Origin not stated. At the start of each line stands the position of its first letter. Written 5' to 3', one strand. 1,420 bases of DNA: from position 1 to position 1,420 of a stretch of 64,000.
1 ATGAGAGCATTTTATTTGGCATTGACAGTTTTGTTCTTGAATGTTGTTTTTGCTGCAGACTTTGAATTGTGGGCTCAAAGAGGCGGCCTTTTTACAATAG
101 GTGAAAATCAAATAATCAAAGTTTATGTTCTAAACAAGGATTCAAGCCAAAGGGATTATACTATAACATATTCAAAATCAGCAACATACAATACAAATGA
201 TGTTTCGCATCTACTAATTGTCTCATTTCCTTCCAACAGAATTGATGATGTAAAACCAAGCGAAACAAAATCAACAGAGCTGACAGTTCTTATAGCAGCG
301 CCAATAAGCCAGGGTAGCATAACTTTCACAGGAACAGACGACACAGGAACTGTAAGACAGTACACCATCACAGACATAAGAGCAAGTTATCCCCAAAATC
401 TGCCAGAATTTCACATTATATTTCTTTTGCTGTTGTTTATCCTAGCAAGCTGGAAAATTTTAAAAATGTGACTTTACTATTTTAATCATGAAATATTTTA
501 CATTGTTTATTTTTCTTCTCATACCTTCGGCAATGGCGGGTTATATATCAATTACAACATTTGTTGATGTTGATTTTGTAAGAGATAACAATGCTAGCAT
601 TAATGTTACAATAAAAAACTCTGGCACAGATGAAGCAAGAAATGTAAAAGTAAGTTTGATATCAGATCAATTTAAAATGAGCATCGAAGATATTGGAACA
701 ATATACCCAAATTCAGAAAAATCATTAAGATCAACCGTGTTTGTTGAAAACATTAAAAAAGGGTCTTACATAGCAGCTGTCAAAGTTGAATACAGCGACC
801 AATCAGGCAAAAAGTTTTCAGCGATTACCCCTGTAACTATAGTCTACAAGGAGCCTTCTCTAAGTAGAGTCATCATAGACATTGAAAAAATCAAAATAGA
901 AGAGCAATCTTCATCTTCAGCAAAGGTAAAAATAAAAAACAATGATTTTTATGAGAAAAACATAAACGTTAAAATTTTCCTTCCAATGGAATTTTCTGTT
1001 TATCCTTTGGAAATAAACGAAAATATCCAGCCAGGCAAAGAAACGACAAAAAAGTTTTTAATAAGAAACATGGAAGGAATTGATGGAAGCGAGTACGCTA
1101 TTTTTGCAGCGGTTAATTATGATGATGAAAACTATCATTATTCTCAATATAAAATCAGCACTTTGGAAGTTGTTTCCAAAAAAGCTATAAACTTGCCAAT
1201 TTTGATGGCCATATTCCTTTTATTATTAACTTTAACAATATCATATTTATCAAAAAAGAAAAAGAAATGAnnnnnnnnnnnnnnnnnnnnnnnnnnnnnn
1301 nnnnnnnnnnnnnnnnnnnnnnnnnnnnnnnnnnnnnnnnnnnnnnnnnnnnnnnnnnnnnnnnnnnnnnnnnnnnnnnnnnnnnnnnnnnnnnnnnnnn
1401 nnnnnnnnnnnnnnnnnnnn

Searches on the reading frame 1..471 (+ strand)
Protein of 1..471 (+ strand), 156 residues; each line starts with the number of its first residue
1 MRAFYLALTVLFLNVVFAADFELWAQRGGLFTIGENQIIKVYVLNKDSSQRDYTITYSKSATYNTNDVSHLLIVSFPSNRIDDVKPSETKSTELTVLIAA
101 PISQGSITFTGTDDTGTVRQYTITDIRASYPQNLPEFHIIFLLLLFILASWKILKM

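Call 7: search_protein_families(library=ncbifam, proteins=[window:1-471:+], max_evalue=10)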
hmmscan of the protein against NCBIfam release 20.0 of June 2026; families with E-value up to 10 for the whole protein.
window:1-471:+ (156 aa): 0 families

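Call 18: find_homologous_proteins(query=window:1-471:+, max_evalue=0.01)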
Query window:1-471:+ (156 aa): 4 proteins with E <= 0.01 among 135 candidates.
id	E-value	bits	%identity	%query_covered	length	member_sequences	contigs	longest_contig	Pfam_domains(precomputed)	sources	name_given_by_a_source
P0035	1.6e-95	335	100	100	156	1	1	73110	-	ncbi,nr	ncbi:MAG: hypothetical protein N3D75_03555 [Candidatus Aenigmarchaeota archaeon]|nr:hypothetical pro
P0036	3.4e-78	279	83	100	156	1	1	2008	-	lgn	-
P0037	7.8e-69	248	74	100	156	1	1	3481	-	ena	-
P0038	9.2e-52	193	60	89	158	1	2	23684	-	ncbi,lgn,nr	ncbi:MAG: hypothetical protein QXM68_03615 [Candidatus Aenigmatarchaeota archaeon]|nr:hypothetical p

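Call 20: find_encoding_contigs(protein=P0038, flank=10000, max_places=2)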
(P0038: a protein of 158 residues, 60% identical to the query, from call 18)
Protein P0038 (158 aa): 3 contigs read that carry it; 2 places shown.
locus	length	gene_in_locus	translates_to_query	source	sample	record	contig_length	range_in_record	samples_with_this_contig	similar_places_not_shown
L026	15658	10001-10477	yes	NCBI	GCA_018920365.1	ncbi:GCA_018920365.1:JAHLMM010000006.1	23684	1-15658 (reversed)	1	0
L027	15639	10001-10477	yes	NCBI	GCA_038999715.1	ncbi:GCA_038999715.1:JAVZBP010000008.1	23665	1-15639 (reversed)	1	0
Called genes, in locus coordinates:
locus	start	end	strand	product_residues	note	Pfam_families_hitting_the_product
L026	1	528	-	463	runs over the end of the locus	PF02934:GatB_N, PF02637:GatB_Yqey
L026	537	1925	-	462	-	PF01425:Amidase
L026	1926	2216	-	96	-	PF02686:GatC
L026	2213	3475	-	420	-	PF01336:tRNA_anti-codon, PF00152:tRNA-synt_2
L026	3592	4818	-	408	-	-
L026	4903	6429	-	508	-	-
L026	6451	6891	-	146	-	-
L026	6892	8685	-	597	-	-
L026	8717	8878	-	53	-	-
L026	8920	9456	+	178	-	-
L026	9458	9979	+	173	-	-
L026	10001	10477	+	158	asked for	-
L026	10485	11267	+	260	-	PF07705:CARDB (faint)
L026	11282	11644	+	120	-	PF00892:EamA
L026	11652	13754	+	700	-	-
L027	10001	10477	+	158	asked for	-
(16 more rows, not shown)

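Call 35: search_protein_families(library=pfam, proteins=[window:1-471:+], max_evalue=0.001)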
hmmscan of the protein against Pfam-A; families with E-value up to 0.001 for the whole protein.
window:1-471:+ (156 aa): 0 families

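Call 50: find_encoding_contigs(protein=P0035, flank=10000, max_places=2)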
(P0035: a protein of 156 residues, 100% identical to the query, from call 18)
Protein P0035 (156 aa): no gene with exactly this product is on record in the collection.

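Call 52: search_protein_representatives(alignment_id=A2)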
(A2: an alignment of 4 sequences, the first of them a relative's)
Query: 4 sequences, 156 profile positions. Proteins with E-value up to 0.001 (for the whole library): 70; up to 1e-10: 49; up to 1e-30: 4. The best 70 are listed.
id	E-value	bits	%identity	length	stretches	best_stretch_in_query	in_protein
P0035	2.1e-89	313.6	-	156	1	1-156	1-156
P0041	5.4e-40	153.1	-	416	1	1-151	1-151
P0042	4.5e-35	137.1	-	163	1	5-146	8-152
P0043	1.3e-34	135.6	-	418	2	1-147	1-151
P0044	2.5e-29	118.5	-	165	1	1-151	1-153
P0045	3.8e-29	117.8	-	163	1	5-155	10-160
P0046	8.6e-24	100.4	-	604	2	19-149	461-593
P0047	1.4e-22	96.5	-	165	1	1-146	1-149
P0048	1.7e-22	96.3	-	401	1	19-150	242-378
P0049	3.2e-22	95.4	-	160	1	10-152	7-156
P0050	6.7e-22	94.3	-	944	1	13-148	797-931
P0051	2.4e-21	92.5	-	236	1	20-154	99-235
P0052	3.8e-21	91.9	-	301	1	19-147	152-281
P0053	1.3e-20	90.1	-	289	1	17-150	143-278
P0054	5.4e-20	88.1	-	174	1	6-148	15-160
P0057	1.9e-19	86.3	-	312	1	20-150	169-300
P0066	2.1e-17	79.7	-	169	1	8-150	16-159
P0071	1.2e-16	77.3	-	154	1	1-154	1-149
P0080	9.0e-15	71.1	-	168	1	7-151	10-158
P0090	2.3e-10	56.8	-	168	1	6-151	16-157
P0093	5.6e-08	49.1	-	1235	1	18-152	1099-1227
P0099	4.1e-05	39.8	-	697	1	19-150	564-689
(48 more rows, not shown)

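Call 57: list_cluster_members(proteins=[P0044, P0050, P0057, P0066, P0090, P0093, P0099, P0048, P0071, P0042])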
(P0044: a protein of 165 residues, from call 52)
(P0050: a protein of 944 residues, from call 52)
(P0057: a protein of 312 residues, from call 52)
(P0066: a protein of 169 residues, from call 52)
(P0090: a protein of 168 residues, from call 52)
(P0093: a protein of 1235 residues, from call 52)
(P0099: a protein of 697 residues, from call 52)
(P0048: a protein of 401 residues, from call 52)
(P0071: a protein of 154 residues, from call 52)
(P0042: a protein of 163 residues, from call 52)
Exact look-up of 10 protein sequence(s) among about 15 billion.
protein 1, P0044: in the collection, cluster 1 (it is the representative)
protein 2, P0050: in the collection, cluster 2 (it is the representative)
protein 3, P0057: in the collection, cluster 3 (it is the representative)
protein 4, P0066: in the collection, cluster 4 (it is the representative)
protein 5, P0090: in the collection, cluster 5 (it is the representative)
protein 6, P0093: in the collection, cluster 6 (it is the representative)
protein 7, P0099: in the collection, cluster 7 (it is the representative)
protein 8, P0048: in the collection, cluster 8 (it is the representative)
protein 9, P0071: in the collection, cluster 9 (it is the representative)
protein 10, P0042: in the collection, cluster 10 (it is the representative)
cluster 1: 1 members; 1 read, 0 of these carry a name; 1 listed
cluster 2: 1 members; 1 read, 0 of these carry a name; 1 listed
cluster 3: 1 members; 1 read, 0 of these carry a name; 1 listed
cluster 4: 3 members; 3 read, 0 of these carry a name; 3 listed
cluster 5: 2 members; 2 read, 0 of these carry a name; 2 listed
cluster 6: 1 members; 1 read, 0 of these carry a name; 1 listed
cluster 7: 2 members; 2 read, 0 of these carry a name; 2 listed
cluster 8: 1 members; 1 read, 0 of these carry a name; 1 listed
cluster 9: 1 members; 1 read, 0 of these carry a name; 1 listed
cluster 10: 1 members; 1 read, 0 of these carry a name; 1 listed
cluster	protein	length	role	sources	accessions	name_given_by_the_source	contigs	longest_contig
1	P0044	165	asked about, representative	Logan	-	-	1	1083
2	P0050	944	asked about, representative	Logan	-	-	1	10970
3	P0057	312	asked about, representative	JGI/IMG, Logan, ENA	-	-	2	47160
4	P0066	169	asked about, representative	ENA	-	-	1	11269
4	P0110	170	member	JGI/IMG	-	-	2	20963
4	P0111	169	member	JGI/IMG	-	-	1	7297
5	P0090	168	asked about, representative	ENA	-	-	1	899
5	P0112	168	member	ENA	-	-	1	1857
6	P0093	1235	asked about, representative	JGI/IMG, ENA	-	-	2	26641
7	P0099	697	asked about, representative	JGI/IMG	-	-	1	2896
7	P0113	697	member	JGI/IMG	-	-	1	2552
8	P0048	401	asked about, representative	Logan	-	-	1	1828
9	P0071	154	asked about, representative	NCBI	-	-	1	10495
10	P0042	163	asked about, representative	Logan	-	-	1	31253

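Call 58: search_protein_families(library=ncbifam, proteins=[P0044, P0050, P0057, P0066, P0090, P0093, P0099, P0048, P0071, P0080], max_evalue=10)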
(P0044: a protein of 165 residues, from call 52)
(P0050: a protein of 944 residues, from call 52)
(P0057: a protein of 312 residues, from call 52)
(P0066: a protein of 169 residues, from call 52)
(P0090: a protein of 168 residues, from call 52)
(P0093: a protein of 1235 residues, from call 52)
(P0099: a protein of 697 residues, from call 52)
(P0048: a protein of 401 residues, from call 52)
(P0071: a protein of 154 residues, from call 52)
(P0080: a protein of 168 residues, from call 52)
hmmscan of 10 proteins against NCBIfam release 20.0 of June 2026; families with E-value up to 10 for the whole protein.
P0044 (165 aa): 0 families

P0050 (944 aa): 0 families

P0057 (312 aa): 1 family
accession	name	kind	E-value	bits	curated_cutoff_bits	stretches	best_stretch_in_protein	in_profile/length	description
NF047911.1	FimbAdhEcpD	equivalog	0.045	12.2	900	1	179-244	334-398/538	fimbrial adhesin EcpD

P0066 (169 aa): 0 families

P0090 (168 aa): 1 family
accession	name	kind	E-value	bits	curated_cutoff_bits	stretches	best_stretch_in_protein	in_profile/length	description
NF053819.1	EF0750_LPXTG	subfamily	0.86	10.1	47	1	1-29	1-28/105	EF2685/EF0750 family sortase-dependent surface protein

P0093 (1235 aa): 5 families
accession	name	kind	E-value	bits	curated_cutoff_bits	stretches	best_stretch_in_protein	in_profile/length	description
NF052521.1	TafC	equivalog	8e-29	100.9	410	3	287-522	148-361/373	TafC family fimbrial protein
TIGR03804.1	para_beta_helix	repeat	4.6e-10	39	19.45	2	889-931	1-43/44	parallel beta-helix repeat protein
NF058592.1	GxPGS_dom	subfamily_domain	0.0002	21.4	45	2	1047-1080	19-51/65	PGS family Ig-like domain-containing protein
NF047446.1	barrel_OmpL47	domain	0.0019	18.6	40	1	719-765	20-67/68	OmpL47-type beta-barrel domain-containing protein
TIGR04247.1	NosD_copper_fam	subfamily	0.013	14.1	300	1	862-973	196-300/377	nitrous oxide reductase family maturation protein NosD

P0099 (697 aa): 1 family
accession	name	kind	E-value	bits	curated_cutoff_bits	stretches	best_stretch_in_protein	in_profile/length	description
TIGR03024.1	arch_PEF_CTERM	domain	0.018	15.2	23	1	674-696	2-24/25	PEF-CTERM sorting domain-containing protein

P0048 (401 aa): 1 family
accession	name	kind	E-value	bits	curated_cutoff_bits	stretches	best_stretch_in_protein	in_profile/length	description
NF041740.1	choice_anch_T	equivalog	0.022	13.9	70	1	219-286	120-189/259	choice-of-anchor T family protein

P0071 (154 aa): 0 families

P0080 (168 aa): 1 family
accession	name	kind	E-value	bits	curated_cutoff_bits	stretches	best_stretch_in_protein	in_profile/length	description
NF003095.0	PRK04019.1-1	equivalog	0.1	11.6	381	1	22-111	43-132/339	50S ribosomal protein L10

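Call 59: find_encoding_contigs(protein=P0042, flank=10000, max_places=2)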
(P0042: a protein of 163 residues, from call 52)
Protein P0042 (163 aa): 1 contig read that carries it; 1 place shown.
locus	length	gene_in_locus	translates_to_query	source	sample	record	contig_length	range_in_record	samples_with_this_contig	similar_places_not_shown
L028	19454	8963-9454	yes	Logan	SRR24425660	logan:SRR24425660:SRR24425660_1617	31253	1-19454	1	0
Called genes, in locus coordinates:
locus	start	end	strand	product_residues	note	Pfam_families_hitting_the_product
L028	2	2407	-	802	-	?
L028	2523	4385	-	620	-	PF00317:Ribonuc_red_lgN, PF02867:Ribonuc_red_lgC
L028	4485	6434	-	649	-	PF05362:Lon_C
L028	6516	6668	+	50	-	-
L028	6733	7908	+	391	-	PF00091:Tubulin, PF12327:FtsZ_C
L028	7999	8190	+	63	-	-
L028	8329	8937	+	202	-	-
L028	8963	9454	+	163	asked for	-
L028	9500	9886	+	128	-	PF05653:Mg_trans_NIPA (weak), PF00892:EamA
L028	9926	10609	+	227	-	PF13641:Glyco_tranf_2_3 (weak), PF00535:Glycos_transf_2, PF10111:Glyco_tranf_2_2 (weak)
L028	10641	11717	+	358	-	PF04055:Radical_SAM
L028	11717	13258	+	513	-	PF02366:PMT, PF13231:PMT_2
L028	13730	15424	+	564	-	PF02543:Carbam_trans_N, PF16861:Carbam_trans_C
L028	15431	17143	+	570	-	PF13231:PMT_2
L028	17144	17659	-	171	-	PF26594:KH_NusA_2nd (weak)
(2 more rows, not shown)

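Call 65: find_encoding_contigs(protein=P0071, flank=10000, max_places=2)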
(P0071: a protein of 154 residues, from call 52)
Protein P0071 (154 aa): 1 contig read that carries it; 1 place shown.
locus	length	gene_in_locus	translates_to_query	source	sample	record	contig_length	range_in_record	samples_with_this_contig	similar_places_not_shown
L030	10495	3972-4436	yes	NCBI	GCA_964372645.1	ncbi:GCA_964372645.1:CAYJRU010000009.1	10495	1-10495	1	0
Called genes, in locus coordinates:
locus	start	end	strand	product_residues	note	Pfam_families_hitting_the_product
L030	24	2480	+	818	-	PF17957:Big_7 (weak)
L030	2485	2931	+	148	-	-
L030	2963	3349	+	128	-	-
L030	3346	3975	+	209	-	-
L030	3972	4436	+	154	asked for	-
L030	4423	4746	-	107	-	-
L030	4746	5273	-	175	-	-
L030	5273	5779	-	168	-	-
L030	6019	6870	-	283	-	PF00459:Inositol_P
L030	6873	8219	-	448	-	PF00483:NTP_transferase, PF12804:NTP_transf_3 (weak), PF00132:Hexapep (weak), PF25084:LbH_EIF2B, PF25087:GMPPB_C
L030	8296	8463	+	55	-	-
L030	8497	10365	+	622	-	-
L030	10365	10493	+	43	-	?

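Call 66: find_encoding_contigs(protein=P0057, flank=10000, max_places=2)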
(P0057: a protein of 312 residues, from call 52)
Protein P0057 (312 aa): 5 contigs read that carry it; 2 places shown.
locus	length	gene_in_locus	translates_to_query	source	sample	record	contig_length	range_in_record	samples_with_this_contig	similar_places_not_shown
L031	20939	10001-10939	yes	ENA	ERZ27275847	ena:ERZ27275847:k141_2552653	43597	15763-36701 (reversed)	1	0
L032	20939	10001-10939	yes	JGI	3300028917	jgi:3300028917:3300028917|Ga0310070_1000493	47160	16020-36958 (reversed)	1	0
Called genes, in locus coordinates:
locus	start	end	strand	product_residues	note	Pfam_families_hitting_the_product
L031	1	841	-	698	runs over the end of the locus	PF10131:PTPS_related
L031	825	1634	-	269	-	-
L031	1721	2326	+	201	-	-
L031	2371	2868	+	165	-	-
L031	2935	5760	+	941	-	-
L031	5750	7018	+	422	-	-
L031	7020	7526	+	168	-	-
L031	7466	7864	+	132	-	-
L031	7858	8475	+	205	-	-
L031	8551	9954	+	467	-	-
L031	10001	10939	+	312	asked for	-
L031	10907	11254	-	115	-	-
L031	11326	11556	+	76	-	-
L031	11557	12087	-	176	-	PF12844:HTH_19, PF13443:HTH_26 (weak), PF13560:HTH_31 (weak), PF01381:HTH_3, PF00571:CBS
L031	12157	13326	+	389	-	PF01941:AdoMet_Synthase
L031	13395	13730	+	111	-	-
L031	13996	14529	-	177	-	-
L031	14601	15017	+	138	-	PF01467:CTP_transf_like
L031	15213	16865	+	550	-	-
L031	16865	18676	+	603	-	-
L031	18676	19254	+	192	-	-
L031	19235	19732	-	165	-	PF01467:CTP_transf_like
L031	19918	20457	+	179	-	PF04079:SMC_ScpB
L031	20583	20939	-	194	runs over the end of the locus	-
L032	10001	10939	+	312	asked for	-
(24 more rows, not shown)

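Call 81: predict_structure(alignment_id=A3)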
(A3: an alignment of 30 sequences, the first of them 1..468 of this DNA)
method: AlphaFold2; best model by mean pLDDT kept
length: 156 residues; sequences in the alignment: 30
mean_pLDDT: 91.2   pTM: 0.72
mean pLDDT of the five models: 91.2, 89.8, 88.9, 88.8, 88.4
residues with pLDDT >= 90: 111; 70-90: 36; 50-70: 9; < 50: 0
segments of 3 or more residues with pLDDT < 50: none
pLDDT, mean of each block of 10 residues (from residue 1): 82 76 94 94 97 98 97 96 98 97 97 96 92 72 90 81
secondary structure, 60 per line:
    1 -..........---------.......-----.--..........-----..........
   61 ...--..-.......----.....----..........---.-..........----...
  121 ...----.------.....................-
elements in order: H2-11 E21-27 E36-45 E51-63 E72-75 E80-84 E89-98 E104-113 E118-123 H135-155

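Call 83: fold_search(model_id=the predicted structure, library=pdb)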
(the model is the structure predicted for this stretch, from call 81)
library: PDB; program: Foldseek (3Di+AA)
matches with E <= 10: 1978; with E <= 0.001: 28
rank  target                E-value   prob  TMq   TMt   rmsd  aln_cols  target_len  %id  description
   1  8b5l_q                2.1e-05  1.00  0.48  0.49   7.2       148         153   17  Cryo-EM structure of ribosome-Sec61-TRAP (TRanslocon Associated Protein) translocon complex (released 2023-03-01)
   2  8btk_TA               2.5e-05  1.00  0.46  0.42   7.2       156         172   17  Structure of the TRAP complex with the Sec translocon and a translating ribosome (released 2023-05-24)
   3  2r39                  3.0e-05  1.00  0.51  0.70   3.1       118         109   14  Crystal structure of FixG-related protein from Vibrio parahaemolyticus (released 2007-09-11)
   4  8rjc_5                3.5e-05  1.00  0.48  0.43   8.0       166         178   14  Structure of the rabbit 80S ribosome stalled on a 2-TMD rhodopsin intermediate in complex with Sec61-TRAP, open confor (released 2024-01-24)
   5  9n9j_5                6.6e-05  1.00  0.48  0.52  24.6       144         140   14  Structure of a GRP94 folding intermediate engaged with a CCDC134- and FKBP11-bound secretory translocon (released 2025-11-19)
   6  7p4l_B                1.3e-04  1.00  0.55  0.19   2.9       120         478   11  Crystal structure of the trimeric ectodomain of archaeal Fusexin1 (Fsx1) (released 2022-07-13)
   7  7e1y_A                1.6e-04  1.00  0.52  0.17   3.6       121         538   12  Staphylothermus marinus amylopullulanase -SmApu (released 2022-02-09)
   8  7p4l_A                1.9e-04  1.00  0.52  0.19   3.4       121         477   14  Crystal structure of the trimeric ectodomain of archaeal Fusexin1 (Fsx1) (released 2022-07-13)
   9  8p4l_A                2.1e-04  1.00  0.44  0.15  13.9       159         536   10  Beta-N-acetylgalactosaminidase from Niabella aurantiaca (released 2024-01-17)
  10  4yn3_A                2.7e-04  1.00  0.45  0.14   3.6       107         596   18  Crystal structure of Cucumisin complex with pro-peptide (released 2016-03-09)
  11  3frp_G                3.0e-04  1.00  0.50  0.37   5.7       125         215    8  Crystal Structure of Cobra Venom Factor, a Co-factor for C3- and C5 convertase CVFBb (released 2009-04-28)
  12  7op0_A                3.4e-04  1.00  0.56  0.10   2.9       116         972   19  Crystal structure of complement C5 in complex with chemically synthesized K92 knob domain. (released 2022-04-06)
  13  7p4l_C                3.4e-04  1.00  0.55  0.20   2.8       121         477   12  Crystal structure of the trimeric ectodomain of archaeal Fusexin1 (Fsx1) (released 2022-07-13)
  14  3qbt_F                3.6e-04  1.00  0.45  0.49   7.1       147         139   12  Crystal structure of OCRL1 540-678 in complex with Rab8a:GppNHp (released 2011-03-23)
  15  6xt9_I                4.4e-04  1.00  0.43  0.11   6.6       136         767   12  Subunits BBS 1,4,8,9,18 of the human BBSome complex (released 2020-01-29)
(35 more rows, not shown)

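Call 84: find_encoding_contigs(protein=P0110, flank=10000, max_places=2)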
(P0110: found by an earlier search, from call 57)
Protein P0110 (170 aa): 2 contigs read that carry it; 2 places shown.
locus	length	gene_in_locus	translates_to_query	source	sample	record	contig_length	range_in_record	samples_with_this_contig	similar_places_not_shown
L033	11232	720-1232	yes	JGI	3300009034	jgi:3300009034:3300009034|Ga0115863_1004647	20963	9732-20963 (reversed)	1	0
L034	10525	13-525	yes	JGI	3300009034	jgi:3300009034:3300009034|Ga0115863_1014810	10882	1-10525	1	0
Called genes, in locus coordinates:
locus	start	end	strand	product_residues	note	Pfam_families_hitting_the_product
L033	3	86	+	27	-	?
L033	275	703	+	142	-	-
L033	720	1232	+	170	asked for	-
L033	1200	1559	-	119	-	-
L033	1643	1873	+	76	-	-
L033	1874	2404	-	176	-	PF12844:HTH_19 (weak), PF13560:HTH_31, PF01381:HTH_3, PF13443:HTH_26, PF00571:CBS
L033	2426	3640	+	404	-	PF01941:AdoMet_Synthase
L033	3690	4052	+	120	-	-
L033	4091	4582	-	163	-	-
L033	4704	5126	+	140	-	PF01467:CTP_transf_like, PF06574:FAD_syn (faint)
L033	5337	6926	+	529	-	-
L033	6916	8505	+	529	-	-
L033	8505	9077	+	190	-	-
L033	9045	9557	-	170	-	PF01467:CTP_transf_like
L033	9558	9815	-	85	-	PF02540:NAD_synthase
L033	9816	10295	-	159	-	PF02540:NAD_synthase, PF03054:tRNA_Me_trans (faint)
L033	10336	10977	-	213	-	PF00483:NTP_transferase, PF12804:NTP_transf_3 (weak)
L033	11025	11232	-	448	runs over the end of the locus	PF00483:NTP_transferase, PF12804:NTP_transf_3, PF25084:LbH_EIF2B, PF00132:Hexapep, PF25087:GMPPB_C (weak), PF00132:Hexapep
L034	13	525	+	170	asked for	-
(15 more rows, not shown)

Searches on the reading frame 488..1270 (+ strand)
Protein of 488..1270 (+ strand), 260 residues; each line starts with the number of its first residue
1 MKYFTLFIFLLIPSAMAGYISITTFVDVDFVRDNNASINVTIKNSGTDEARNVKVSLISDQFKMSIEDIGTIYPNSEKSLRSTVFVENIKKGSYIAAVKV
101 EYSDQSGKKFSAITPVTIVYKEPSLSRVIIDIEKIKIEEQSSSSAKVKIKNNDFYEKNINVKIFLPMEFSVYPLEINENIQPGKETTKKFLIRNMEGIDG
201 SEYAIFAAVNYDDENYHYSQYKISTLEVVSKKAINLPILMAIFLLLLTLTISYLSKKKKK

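Call 7: search_protein_families(library=ncbifam, proteins=[window:488-1270:+], max_evalue=10)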
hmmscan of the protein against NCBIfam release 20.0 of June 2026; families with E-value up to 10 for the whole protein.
window:488-1270:+ (260 aa): 2 families
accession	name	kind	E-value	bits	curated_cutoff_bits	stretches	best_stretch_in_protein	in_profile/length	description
NF004512.0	PRK05853.1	equivalog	0.038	13.9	215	1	100-148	83-130/168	hypothetical protein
TIGR01167.1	LPXTG_anchor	domain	0.33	11.7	15.9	1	237-260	11-34/34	LPXTG cell wall anchor domain-containing protein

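Call 35: search_protein_families(library=pfam, proteins=[window:488-1270:+], max_evalue=0.001)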
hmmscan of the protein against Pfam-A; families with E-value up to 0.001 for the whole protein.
window:488-1270:+ (260 aa): 2 families
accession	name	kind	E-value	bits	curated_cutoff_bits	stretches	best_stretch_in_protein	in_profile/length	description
PF07705.17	CARDB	-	5.7e-08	33.3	22.7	1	32-103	17-86/101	CARDB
PF10633.15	NPCBM_assoc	-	0.00081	20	24.4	0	34-57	5-28/78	NPCBM-associated, NEW3 domain of alpha-galactosidase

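Call 43: find_homologous_proteins(query=window:488-1270:+, max_evalue=0.001)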
Query window:488-1270:+ (260 aa): 2 proteins with E <= 0.001 among 914 candidates.
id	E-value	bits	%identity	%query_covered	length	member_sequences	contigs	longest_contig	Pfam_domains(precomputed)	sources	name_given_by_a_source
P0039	1.5e-146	504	100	94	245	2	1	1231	PF07705.18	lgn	-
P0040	3.9e-76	274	50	99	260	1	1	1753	PF07705.18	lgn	-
